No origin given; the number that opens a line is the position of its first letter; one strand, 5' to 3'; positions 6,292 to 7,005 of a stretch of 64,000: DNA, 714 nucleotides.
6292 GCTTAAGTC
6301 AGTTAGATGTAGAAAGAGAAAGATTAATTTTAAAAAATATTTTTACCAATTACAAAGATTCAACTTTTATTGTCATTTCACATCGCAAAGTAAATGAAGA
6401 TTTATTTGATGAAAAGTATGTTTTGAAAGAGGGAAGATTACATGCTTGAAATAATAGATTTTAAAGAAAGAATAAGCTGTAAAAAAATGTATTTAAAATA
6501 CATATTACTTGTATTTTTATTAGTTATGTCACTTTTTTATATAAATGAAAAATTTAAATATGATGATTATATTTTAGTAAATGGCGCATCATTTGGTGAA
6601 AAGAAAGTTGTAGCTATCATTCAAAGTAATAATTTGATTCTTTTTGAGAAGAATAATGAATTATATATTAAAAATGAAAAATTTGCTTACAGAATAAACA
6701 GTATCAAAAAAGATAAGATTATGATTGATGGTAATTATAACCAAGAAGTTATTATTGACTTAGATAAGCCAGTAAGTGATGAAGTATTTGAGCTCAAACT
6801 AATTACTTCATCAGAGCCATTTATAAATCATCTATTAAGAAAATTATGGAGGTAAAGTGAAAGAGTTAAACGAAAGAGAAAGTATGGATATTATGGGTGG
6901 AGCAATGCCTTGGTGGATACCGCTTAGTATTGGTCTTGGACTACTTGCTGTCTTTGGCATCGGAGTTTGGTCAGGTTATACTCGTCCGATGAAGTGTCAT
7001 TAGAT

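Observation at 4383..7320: Unannotated two-peptide double-glycine-leader bacteriocin-like operon behind a C39-ABC exporter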

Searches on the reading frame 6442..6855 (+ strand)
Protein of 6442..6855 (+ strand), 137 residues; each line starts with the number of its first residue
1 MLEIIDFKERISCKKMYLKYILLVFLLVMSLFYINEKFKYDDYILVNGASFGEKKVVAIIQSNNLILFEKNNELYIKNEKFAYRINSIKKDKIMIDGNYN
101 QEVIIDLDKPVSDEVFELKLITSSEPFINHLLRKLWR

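Call 3: search_protein_families(library=pfam, proteins=[window:6442-6855:+], max_evalue=1)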
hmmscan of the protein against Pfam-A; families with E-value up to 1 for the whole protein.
window:6442-6855:+ (137 aa): 0 families
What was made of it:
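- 6442..6855 (+): 137-aa single-pass membrane protein; candidate miniature accessory or adaptor for the exporter. It has no Pfam hit (call 3).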

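Call 4: search_protein_families(library=ncbifam, proteins=[window:6442-6855:+], max_evalue=1)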
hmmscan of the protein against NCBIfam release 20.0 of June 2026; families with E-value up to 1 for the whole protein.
window:6442-6855:+ (137 aa): 2 families
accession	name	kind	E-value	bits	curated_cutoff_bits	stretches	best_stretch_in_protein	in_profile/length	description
NF010532.0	PRK13922.9-3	equivalog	0.0078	15.3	243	1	17-92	11-88/280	rod shape-determining protein MreC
NF005994.0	PRK08118.1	equivalog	0.012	15.7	215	1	66-109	35-78/172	DNA topology modulation protein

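Call 23: list_cluster_members(proteins=[P0002, P0001, window:6442-6855:+, window:7362-8117:+, window:9473-10606:+, window:7159-7293:+])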
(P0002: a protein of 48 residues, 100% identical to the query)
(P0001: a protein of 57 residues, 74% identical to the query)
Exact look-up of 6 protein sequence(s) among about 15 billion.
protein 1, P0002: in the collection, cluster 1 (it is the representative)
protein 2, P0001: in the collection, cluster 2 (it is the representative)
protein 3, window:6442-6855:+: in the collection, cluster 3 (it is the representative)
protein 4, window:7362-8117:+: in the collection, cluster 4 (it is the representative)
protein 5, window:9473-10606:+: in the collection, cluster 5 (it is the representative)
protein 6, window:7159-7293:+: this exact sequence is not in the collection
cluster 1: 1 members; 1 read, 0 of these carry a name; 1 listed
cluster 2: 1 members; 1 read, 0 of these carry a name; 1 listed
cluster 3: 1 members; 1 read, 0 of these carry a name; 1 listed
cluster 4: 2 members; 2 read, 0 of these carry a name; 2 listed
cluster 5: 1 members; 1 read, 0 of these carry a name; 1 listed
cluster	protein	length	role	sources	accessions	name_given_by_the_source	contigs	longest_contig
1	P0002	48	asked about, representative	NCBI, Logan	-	-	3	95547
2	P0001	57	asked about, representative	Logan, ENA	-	-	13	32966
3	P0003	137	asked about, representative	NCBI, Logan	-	-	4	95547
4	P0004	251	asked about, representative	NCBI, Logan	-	-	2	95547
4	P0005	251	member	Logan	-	-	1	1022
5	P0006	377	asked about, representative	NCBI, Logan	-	-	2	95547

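Call 28: search_protein_representatives(protein=window:6442-6855:+)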
Query: 137 residues. Proteins with E-value up to 0.001 (for the whole library): 11; up to 1e-10: 2; up to 1e-30: 1. The best 11 are listed.
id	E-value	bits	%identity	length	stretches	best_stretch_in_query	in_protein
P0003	3.1e-80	283.0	100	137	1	1-137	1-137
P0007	3.0e-13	66.4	32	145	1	3-135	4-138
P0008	6.6e-10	55.6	29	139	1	6-135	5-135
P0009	8.6e-09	52.0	29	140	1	1-137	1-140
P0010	1.2e-07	48.3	41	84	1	1-81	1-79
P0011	3.3e-06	43.6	40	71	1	1-65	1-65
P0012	3.3e-06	43.6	30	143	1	8-122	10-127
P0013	1.9e-05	41.2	26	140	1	12-137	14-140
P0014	9.8e-05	38.9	27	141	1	11-133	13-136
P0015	3.6e-04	37.0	32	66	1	75-137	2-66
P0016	4.7e-04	36.7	26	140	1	20-137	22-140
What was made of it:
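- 6442..6855 (+): The family is small: 11 hits among 1.8 billion representatives (call 28).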

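Call 29: find_encoding_contigs(protein=P0007, flank=6000, max_places=4)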
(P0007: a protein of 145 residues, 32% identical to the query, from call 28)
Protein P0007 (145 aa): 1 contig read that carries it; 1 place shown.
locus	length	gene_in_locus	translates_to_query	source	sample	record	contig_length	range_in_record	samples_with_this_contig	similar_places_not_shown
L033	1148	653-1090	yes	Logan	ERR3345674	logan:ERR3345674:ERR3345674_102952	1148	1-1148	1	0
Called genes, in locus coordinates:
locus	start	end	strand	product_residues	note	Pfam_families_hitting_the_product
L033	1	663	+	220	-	?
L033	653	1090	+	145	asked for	-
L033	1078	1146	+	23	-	?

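Call 31: find_encoding_contigs(protein=P0009, flank=7000, max_places=3)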
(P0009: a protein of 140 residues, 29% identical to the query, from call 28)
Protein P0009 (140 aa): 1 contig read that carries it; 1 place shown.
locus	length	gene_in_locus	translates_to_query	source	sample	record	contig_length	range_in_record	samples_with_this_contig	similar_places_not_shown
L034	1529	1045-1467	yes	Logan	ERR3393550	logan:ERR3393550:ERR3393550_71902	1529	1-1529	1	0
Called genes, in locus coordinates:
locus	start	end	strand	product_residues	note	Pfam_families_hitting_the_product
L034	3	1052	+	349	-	?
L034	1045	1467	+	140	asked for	-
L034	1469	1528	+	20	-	?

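Call 32: find_encoding_contigs(protein=P0008, flank=7000, max_places=3)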
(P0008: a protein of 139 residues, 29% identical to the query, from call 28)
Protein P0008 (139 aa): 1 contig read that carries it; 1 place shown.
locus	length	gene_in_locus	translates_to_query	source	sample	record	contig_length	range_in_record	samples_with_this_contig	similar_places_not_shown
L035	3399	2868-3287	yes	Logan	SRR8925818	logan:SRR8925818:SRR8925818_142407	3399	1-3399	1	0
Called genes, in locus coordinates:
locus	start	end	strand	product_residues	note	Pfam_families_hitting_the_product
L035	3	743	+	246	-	?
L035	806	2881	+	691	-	PF03412:Peptidase_C39, PF00664:ABC_membrane, PF02463:SMC_N, PF00005:ABC_tran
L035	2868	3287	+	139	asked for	-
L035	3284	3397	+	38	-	?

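Call 33: find_encoding_contigs(protein=P0012, flank=7000, max_places=3)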
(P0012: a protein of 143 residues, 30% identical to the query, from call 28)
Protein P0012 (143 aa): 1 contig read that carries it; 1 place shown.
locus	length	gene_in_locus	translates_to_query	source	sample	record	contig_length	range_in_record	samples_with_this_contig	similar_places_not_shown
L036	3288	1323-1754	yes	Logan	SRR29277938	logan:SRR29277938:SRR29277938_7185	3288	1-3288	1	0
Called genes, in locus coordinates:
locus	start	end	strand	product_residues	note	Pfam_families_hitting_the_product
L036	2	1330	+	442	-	?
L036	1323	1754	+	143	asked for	-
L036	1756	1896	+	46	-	-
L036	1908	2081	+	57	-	-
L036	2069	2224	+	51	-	-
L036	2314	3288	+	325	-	?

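Call 44: find_encoding_contigs(protein=P0014, flank=7000, max_places=3)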
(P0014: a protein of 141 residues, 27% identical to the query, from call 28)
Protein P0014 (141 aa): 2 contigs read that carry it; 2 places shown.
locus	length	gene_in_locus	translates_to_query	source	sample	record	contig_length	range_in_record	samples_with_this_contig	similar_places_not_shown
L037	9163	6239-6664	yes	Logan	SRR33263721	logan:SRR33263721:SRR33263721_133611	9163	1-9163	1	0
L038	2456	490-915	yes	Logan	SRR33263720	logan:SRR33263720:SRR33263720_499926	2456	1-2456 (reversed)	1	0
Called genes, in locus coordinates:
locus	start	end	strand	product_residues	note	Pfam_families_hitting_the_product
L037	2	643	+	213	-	?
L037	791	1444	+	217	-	PF03006:HlyIII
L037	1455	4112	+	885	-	PF00690:Cation_ATPase_N, PF00122:E1-E2_ATPase, PF00702:Hydrolase, PF13246:Cation_ATPase, PF08282:Hydrolase_3 (weak), PF00689:Cation_ATPase_C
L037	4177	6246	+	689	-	PF03412:Peptidase_C39, PF00664:ABC_membrane, PF00005:ABC_tran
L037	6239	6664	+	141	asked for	-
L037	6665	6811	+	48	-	-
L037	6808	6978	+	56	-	-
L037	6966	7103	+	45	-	-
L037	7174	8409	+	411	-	PF06723:MreB_Mbl (faint), PF11104:PilM_2 (faint), PF02491:SHS2_FTSA, PF14450:FtsA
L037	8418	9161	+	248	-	?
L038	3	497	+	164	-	?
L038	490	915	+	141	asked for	-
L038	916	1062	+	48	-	-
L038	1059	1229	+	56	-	-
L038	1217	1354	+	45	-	-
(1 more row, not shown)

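Call 45: find_encoding_contigs(protein=P0013, flank=7000, max_places=3)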
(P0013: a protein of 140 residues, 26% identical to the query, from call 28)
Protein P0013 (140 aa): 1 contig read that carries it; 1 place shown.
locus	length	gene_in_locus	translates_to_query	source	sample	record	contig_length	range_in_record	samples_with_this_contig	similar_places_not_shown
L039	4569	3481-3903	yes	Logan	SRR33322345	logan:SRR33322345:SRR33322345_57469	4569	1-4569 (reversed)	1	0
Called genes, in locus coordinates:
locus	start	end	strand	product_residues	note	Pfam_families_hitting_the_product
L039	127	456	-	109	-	-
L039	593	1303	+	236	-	PF00230:MIP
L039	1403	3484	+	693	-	PF03412:Peptidase_C39, PF00664:ABC_membrane, PF00005:ABC_tran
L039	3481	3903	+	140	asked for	-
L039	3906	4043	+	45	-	-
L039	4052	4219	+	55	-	-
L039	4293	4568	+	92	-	?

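Call 96: search_dna_similar(query=window:6442-6855:+, collection=plasmids, mode=protein, max_evalue=0.01, max_rows=10)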
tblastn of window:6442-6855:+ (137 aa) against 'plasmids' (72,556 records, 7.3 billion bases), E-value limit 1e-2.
No match.
